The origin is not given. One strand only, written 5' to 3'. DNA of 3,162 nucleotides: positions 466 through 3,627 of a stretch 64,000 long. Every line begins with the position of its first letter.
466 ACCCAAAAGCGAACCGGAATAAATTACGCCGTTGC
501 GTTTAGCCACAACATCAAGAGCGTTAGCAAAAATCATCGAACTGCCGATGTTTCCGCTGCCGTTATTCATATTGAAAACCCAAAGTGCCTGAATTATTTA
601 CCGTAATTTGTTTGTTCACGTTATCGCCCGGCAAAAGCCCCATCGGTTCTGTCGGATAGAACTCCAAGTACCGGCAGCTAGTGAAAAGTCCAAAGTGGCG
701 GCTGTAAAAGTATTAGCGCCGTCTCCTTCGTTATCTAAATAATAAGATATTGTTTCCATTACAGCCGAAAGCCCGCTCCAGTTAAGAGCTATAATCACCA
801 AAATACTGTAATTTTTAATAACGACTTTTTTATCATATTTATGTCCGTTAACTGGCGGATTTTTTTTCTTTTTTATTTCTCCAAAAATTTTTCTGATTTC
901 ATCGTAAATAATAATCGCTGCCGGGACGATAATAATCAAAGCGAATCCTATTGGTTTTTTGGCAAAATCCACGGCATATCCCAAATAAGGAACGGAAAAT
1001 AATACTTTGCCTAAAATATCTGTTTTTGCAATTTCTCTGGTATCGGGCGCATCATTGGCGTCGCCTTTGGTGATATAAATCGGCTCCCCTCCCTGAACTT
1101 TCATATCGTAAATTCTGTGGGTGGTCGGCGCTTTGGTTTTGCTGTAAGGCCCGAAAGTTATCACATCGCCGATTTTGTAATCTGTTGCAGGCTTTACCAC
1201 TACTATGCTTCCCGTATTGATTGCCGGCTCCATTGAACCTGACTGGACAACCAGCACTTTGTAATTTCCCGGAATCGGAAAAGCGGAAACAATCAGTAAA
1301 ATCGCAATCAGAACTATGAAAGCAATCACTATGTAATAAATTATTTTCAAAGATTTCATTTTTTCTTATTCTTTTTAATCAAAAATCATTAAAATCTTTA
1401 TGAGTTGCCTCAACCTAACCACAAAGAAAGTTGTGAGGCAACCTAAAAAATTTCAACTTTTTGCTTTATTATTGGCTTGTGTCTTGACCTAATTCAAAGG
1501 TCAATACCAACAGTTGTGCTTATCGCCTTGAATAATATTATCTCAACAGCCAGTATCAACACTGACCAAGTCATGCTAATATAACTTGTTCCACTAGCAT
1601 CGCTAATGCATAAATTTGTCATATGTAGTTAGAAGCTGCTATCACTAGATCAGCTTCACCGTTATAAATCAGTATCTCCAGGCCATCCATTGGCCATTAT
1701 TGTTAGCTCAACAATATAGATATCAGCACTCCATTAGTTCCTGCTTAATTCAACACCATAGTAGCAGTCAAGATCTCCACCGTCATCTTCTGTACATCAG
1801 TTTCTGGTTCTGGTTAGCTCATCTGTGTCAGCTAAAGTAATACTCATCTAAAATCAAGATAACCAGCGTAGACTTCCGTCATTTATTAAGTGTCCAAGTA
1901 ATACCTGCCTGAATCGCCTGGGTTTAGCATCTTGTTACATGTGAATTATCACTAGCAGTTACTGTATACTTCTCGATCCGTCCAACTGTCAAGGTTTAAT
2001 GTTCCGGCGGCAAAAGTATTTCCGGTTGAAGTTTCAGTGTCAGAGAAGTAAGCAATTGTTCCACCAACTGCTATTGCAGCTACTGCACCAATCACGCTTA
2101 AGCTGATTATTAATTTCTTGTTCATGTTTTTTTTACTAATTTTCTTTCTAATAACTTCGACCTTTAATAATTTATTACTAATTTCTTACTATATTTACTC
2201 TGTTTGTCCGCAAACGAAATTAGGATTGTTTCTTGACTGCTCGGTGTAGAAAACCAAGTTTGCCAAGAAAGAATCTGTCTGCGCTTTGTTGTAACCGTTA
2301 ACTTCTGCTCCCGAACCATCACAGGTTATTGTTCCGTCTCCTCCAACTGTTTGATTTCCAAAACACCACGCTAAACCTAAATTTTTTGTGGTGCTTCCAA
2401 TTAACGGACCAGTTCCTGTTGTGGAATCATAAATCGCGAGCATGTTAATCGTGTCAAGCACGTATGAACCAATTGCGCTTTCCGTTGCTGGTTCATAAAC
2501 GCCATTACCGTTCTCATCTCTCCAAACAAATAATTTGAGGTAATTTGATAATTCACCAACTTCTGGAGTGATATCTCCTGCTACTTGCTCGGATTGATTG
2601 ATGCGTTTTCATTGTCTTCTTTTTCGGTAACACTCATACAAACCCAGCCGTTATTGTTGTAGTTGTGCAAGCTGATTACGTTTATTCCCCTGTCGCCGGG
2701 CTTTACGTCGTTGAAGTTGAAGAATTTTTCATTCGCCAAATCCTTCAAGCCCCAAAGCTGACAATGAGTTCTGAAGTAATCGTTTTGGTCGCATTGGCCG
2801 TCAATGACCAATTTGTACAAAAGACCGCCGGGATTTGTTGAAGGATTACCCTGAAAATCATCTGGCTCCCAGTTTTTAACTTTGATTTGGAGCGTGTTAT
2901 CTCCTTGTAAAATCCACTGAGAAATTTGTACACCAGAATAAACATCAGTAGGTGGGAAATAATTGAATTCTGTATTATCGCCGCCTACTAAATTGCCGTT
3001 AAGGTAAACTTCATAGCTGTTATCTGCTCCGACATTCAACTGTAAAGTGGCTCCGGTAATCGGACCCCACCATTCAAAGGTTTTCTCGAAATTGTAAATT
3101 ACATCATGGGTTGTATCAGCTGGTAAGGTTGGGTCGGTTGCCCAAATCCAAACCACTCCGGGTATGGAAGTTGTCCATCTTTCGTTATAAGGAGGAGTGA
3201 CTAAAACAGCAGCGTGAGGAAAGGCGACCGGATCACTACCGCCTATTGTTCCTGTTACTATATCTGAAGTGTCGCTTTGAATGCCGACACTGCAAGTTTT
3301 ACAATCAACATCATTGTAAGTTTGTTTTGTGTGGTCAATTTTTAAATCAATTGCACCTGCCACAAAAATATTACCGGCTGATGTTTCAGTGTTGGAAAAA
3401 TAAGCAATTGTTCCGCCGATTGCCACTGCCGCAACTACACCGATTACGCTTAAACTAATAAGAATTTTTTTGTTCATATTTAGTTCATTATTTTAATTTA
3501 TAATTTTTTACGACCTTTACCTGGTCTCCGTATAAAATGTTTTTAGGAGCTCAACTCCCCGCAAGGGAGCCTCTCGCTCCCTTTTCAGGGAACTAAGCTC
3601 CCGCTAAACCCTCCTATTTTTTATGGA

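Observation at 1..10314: Surface-protein genes are riddled with frame changes while adjacent machinery genes are intact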

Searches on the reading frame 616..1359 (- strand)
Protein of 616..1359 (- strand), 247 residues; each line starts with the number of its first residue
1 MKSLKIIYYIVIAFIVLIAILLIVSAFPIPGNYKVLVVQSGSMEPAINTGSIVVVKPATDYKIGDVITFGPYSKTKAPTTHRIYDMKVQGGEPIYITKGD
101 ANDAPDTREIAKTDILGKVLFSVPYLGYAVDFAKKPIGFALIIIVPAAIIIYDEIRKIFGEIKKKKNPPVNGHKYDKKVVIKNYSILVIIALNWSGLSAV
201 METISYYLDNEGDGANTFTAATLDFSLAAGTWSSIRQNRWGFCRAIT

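Call 5: search_protein_families(library=pfam, max_evalue=0.01, proteins=[window:616-1359:-])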
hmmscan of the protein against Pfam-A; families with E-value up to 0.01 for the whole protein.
window:616-1359:- (247 aa): 2 families
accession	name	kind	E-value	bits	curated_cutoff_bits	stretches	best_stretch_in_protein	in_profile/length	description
PF00717.28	Peptidase_S24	-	3.1e-05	24.1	23.3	1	29-69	31-71/116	Peptidase S24-like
PF10502.14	Peptidase_S26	-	0.00036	21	22.9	1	13-82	3-76/168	Signal peptidase, peptidase S26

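Call 6: search_protein_families(library=ncbifam, max_evalue=0.01, proteins=[window:616-1359:-])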
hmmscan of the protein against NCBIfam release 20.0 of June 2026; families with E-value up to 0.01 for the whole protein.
window:616-1359:- (247 aa): 3 families
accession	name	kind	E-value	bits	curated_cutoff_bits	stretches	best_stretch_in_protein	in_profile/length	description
TIGR02228.1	sigpep_I_arch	equivalog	2.7e-37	128.1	51.85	1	3-157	3-157/158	signal peptidase I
NF046067.1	SigPepSipWBacil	equivalog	1.1e-33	116.4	190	1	5-164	6-171/189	signal peptidase I SipW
TIGR02227.1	sigpep_I_bact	equivalog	2.3e-05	24.3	47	1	15-83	2-74/162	signal peptidase I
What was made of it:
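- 838..1359 (-): sipW, an archaeal-type signal peptidase I. The body is intact. A 1-nt deletion at about 842 removes its stop and fuses it to the next gene, giving ORF 616-1359. TIGR02228 E = 2.7e-37 (call 6).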

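Call 55: list_cluster_members(proteins=[window:616-1359:-, window:177-422:-, window:355-570:-, window:1952-2125:-, window:2195-2461:-, window:4213-4455:-, window:1494-1622:-, window:9793-10314:-, window:6903-7475:-, window:8725-9228:-])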
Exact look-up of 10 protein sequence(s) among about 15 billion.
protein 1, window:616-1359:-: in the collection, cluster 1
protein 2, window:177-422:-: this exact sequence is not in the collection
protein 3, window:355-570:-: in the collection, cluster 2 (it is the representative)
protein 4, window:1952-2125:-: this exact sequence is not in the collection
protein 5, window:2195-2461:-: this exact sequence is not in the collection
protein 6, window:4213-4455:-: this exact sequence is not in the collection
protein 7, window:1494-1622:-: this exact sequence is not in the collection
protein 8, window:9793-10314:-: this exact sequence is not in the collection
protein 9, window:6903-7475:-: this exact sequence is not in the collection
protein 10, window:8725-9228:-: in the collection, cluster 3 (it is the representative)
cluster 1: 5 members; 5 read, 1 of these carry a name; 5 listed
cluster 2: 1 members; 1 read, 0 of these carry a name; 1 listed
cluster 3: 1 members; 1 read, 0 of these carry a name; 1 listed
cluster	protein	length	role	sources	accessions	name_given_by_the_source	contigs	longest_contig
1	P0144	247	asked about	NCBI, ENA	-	-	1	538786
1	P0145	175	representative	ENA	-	-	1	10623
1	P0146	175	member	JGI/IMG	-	signal peptidase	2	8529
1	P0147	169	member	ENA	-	-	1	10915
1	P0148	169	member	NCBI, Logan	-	-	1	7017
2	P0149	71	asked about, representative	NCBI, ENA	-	-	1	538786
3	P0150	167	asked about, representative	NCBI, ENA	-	-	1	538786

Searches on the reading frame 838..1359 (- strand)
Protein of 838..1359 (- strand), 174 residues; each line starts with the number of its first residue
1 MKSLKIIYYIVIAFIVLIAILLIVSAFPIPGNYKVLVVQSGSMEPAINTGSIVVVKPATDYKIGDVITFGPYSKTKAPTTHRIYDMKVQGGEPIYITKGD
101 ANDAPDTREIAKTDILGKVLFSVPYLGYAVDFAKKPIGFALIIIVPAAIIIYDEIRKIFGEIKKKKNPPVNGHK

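Call 66: find_related_loci(query=window:838-1359:-, collection=metagenome_contigs, flank=3000)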
Query window:838-1359:- (174 aa) in metagenome_contigs; peptide patterns used: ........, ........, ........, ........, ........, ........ (x = any residue, [..] = any of these).
600 stretches matched a pattern (row limit reached: there are more); 424 encode a relative of the query (tblastn E <= 1e-3); the best 80 are kept; 80 distinct loci.
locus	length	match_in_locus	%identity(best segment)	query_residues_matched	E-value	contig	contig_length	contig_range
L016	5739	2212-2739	72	1-174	3e-80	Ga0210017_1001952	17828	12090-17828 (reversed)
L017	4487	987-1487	73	1-167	8e-80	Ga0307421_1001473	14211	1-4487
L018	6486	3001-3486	78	1-162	8e-80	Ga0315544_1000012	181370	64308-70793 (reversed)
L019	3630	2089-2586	74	2-167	5e-80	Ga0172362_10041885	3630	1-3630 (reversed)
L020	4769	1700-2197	74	2-167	8e-80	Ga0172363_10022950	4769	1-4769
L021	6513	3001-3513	78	1-171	3e-79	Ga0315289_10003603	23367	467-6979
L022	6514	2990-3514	71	2-174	4e-79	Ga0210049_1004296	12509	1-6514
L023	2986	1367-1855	75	5-167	6e-78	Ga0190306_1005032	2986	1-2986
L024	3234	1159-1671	75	1-171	9e-78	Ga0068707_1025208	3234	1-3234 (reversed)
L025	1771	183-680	80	1-166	5e-80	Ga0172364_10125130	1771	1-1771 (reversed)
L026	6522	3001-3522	70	1-167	6e-77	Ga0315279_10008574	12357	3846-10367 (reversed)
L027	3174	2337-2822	77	1-162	5e-77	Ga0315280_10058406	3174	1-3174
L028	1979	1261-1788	73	1-174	3e-78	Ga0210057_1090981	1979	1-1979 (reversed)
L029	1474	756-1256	66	1-167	2e-79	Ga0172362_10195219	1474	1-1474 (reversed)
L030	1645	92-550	76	1-153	3e-78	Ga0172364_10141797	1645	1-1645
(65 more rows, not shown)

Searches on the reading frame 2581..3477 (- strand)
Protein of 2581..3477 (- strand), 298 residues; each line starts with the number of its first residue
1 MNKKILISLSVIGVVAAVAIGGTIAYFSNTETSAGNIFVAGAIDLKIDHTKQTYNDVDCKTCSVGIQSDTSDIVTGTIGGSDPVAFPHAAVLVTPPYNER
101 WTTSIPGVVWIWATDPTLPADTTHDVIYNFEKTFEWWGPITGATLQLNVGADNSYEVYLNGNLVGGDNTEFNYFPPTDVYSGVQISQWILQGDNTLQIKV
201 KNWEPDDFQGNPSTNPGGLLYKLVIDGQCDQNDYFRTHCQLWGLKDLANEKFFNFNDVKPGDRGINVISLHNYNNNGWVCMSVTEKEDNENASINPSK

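Call 5: search_protein_families(library=pfam, max_evalue=0.01, proteins=[window:2581-3477:-])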
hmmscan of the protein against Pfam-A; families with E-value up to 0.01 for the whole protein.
window:2581-3477:- (298 aa): 1 family
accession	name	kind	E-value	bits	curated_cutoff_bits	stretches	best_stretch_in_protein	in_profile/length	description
PF12389.13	Peptidase_M73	-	1.3e-05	25.5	22.5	1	7-50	8-50/196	Camelysin metallo-endopeptidase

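Call 6: search_protein_families(library=ncbifam, max_evalue=0.01, proteins=[window:2581-3477:-])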
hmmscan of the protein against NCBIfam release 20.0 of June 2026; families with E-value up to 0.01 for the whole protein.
window:2581-3477:- (298 aa): 2 families
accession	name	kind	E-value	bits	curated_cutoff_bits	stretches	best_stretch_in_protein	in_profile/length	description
TIGR04088.1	cognate_SipW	domain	2.2e-06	27.6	19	1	11-42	3-33/34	SipW-dependent-type signal peptide-containing protein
NF047380.1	photo_II_xxx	equivalog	0.0025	18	80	0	5-28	3-25/75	photosystem II protein, Psb35-related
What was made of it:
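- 2195..3477 (-): TasA1, a long TasA/camelysin-like protein (about 426-434 aa in relatives). It has one 1-nt deletion at about 2604, at a non-repeated T. PF12389 and TIGR04088 hits (calls 5, 6).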

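Call 13: find_homologous_proteins(query=window:2581-3477:-, max_evalue=1e-10)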
Query window:2581-3477:- (298 aa): 588 proteins with E <= 1e-10 among 1897 candidates; the best 120 are listed.
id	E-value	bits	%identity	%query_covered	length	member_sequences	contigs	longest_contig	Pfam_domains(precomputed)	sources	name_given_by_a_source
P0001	4.5e-176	603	90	100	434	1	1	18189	-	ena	-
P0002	8.3e-176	602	90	100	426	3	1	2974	PF12389.14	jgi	-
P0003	1.2e-168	578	84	100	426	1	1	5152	PF12389.14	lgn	-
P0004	8.7e-166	569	85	100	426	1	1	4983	PF12389.14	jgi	jgi:predicted ribosomally synthesized peptide with SipW-like signal peptide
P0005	4.6e-165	567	84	100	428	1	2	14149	PF12389.14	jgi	jgi:predicted ribosomally synthesized peptide with SipW-like signal peptide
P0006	7.5e-163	559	83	100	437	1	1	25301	PF12389.14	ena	-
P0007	9.9e-132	457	73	100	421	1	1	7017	PF12389.14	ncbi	-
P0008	3.4e-116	406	64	99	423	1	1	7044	PF12389.14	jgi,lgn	jgi:predicted ribosomally synthesized peptide with SipW-like signal peptide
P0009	3.4e-116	406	64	100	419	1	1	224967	PF12389.14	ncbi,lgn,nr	ncbi:MAG: TasA family protein [Candidatus Nealsonbacteria bacterium]|nr:TasA family protein [Candida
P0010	1.7e-115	404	63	98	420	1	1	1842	-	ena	-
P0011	4.5e-115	402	61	99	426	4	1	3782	PF12389.14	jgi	-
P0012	1.0e-114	401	64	99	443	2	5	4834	PF12389.14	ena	-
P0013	5.9e-114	399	62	99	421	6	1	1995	-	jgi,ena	-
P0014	1.7e-113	397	62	100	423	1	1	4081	PF12389.14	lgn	-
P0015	2.8e-113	396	63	98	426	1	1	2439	PF12389.14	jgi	-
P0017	4.0e-112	393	63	99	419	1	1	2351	PF12389.14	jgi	jgi:predicted ribosomally synthesized peptide with SipW-like signal peptide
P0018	7.5e-112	392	59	100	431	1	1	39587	PF12389.14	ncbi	-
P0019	1.4e-111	391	59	92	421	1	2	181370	PF12389.14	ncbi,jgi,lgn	-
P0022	2.1e-111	390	62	99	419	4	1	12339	PF12389.14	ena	-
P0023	1.7e-110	387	62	99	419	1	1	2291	PF12389.14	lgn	-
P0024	2.1e-110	387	61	100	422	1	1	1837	PF12389.14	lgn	-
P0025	6.8e-110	385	63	97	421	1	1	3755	PF12389.14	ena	-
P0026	1.6e-109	384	61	97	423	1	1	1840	PF12389.14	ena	-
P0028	4.2e-109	383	61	92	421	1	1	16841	PF12389.14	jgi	jgi:predicted ribosomally synthesized peptide with SipW-like signal peptide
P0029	9.8e-109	382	62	98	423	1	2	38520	PF12389.14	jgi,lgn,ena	-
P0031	4.5e-108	379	61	97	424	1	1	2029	PF12389.14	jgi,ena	-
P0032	4.3e-107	376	58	99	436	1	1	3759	PF12389.14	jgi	-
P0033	4.5e-107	376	61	99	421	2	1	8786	PF12389.14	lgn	-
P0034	1.1e-106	375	58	99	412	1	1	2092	PF12389.14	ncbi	-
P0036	1.0e-105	372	61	98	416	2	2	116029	PF12389.14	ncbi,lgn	-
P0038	1.4e-103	365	61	99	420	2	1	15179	PF12389.14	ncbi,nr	ncbi:MAG: SipW-dependent-type signal peptide-containing protein [Candidatus Parcubacteria bacterium]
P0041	8.1e-103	362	58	99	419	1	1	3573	PF12389.14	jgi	-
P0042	1.4e-102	361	60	98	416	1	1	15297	PF12389.14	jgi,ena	-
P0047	1.1e-101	358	59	100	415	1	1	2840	PF12389.14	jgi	-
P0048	4.1e-101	356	57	99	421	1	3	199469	PF12389.14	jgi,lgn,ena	-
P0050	2.4e-100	354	58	99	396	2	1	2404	PF12389.14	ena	-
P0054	1.7e-97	345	60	99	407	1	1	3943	PF12389.14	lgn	-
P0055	2.4e-97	344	57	94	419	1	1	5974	PF12389.14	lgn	-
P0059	5.8e-97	343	56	100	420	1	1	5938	PF12389.14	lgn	-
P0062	8.2e-95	336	55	98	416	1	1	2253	PF12389.14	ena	-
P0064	1.6e-92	328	56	93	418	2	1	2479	PF12389.14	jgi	-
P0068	8.6e-91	323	52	100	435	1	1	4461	PF12389.14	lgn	-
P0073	1.5e-90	322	55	97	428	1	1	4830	PF12389.14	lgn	-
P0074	4.7e-90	320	52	100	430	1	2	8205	PF12389.14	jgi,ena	jgi:predicted ribosomally synthesized peptide with SipW-like signal peptide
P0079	5.5e-89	317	52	100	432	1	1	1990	PF12389.14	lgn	-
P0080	6.1e-89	316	52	99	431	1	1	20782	PF12389.14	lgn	-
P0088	5.2e-88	313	51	100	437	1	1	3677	PF12389.14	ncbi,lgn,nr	ncbi:MAG: SipW-dependent-type signal peptide-containing protein [Candidatus Pacebacteria bacterium]|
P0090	5.3e-88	313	53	98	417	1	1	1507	PF12389.14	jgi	-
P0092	8.2e-88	313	52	99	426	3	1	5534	PF12389.14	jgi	-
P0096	1.1e-87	312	52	99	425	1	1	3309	PF12389.14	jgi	-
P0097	1.2e-87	312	50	93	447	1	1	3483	PF12389.14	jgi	-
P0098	1.7e-87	312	53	99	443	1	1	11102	PF12389.14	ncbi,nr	ncbi:MAG: TasA family protein [bacterium]|nr:TasA family protein [bacterium]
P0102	9.3e-87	309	50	100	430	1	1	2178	PF12389.14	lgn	-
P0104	1.3e-86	309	51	97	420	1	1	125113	PF12389.14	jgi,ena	-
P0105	1.5e-86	309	50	100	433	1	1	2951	PF12389.14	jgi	jgi:predicted ribosomally synthesized peptide with SipW-like signal peptide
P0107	2.9e-86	308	49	92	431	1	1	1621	PF12389.14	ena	-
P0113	1.8e-85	305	51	99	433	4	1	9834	PF12389.14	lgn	-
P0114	2.3e-85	305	55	99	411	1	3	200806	PF12389.14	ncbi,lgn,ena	-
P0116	6.0e-85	303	53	99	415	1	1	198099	PF12389.14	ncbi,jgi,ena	ncbi:MAG: TasA family protein [Candidatus Paceibacterota bacterium]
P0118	1.1e-84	303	50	99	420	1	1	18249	PF12389.14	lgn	-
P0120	2.2e-84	301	50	99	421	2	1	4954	PF12389.14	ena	-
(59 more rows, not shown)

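Call 14: find_encoding_contigs(protein=P0001, flank=10000, max_places=4)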
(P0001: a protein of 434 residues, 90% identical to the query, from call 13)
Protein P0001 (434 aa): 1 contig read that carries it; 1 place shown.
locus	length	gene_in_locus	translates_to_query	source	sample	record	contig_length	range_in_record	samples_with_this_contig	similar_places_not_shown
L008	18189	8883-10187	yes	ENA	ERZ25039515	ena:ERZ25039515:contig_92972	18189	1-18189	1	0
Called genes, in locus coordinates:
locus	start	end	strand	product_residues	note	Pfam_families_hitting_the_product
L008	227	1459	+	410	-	PF00437:T2SSE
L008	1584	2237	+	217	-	PF00482:T2SSF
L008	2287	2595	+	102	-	PF00482:T2SSF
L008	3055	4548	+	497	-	PF08309:LVIVD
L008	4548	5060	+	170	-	PF07963:N_methyl (weak)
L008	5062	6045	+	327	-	-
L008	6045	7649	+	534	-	-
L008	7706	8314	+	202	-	PF07963:N_methyl (weak)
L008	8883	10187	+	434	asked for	-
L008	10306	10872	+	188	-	PF12389:Peptidase_M73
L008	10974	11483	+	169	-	PF00717:Peptidase_S24 (weak)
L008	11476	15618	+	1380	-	PF00932:LTD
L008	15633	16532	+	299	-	PF16656:Pur_ac_phosph_N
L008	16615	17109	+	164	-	PF13699:eCIS_core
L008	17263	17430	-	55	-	-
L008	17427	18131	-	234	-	PF00072:Response_reg, PF00486:Trans_reg_C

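Call 15: find_encoding_contigs(protein=P0006, flank=10000, max_places=4)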
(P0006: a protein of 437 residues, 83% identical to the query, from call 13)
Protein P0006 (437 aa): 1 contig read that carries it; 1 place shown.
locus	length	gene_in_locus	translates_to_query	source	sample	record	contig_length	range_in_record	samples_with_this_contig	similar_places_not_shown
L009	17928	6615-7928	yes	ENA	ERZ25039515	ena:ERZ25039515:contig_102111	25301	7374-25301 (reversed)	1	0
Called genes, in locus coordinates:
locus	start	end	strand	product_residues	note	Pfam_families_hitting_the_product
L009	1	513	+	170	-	?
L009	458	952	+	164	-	-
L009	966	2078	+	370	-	PF08309:LVIVD (faint)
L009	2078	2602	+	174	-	PF07963:N_methyl (weak)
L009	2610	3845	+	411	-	PF19403:SpaA_2 (faint)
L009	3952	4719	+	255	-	-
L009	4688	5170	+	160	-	-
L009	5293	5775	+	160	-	PF07963:N_methyl (weak)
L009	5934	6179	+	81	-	PF01541:GIY-YIG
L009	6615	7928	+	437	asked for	PF12389:Peptidase_M73 (faint)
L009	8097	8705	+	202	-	PF12389:Peptidase_M73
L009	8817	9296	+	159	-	PF00717:Peptidase_S24 (weak)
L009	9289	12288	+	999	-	PF00932:LTD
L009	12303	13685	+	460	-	PF16656:Pur_ac_phosph_N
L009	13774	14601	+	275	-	-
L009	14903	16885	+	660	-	PF00092:VWA, PF13519:VWA_2, PF11617:Cu-binding_MopE (faint)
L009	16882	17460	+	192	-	-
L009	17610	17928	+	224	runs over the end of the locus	PF16656:Pur_ac_phosph_N (weak)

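Call 16: find_encoding_contigs(protein=P0005, flank=10000, max_places=4)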
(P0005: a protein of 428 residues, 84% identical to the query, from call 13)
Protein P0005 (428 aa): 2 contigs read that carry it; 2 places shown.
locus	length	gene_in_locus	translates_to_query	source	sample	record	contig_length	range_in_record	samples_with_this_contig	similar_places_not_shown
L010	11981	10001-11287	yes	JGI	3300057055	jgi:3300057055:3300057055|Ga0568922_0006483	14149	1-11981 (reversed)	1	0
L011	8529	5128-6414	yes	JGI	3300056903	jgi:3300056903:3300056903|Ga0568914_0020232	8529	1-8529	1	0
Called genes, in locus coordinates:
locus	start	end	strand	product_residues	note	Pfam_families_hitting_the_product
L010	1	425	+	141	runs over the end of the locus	PF16320:Ribosomal_L12_N, PF00542:Ribosomal_L12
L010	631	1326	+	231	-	-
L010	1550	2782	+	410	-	PF00437:T2SSE, PF25199:nSTAND_NTPase5 (faint)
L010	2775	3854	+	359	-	PF00482:T2SSF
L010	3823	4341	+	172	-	-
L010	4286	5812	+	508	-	PF08309:LVIVD (weak)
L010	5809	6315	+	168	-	PF07963:N_methyl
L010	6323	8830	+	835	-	PF19403:SpaA_2 (faint), PF00092:VWA (weak), PF13519:VWA_2 (weak)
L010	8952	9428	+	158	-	PF07963:N_methyl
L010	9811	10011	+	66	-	-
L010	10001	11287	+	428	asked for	PF12389:Peptidase_M73 (faint)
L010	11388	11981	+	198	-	?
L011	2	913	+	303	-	?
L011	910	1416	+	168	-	PF07963:N_methyl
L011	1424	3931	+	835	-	PF19403:SpaA_2 (faint), PF00092:VWA (weak), PF13519:VWA_2 (weak)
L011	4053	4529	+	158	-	PF07963:N_methyl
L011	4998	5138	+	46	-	-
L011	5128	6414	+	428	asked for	PF12389:Peptidase_M73 (faint)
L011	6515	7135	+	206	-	PF12389:Peptidase_M73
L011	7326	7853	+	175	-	PF10502:Peptidase_S26 (faint), PF00717:Peptidase_S24 (weak)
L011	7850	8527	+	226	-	?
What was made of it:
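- On Type IV pilus system: T2SSE and T2SSF are annotated in syntenic loci (calls 14, 16).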

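Call 34: find_encoding_contigs(protein=P0003, flank=10000, max_places=5)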
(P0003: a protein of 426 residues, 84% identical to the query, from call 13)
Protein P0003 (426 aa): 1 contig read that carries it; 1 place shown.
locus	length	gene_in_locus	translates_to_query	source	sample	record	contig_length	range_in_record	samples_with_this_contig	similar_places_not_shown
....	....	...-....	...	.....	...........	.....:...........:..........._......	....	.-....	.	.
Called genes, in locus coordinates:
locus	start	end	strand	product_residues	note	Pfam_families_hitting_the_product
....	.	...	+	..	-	?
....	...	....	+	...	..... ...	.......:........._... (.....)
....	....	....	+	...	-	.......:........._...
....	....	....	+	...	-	-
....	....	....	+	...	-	?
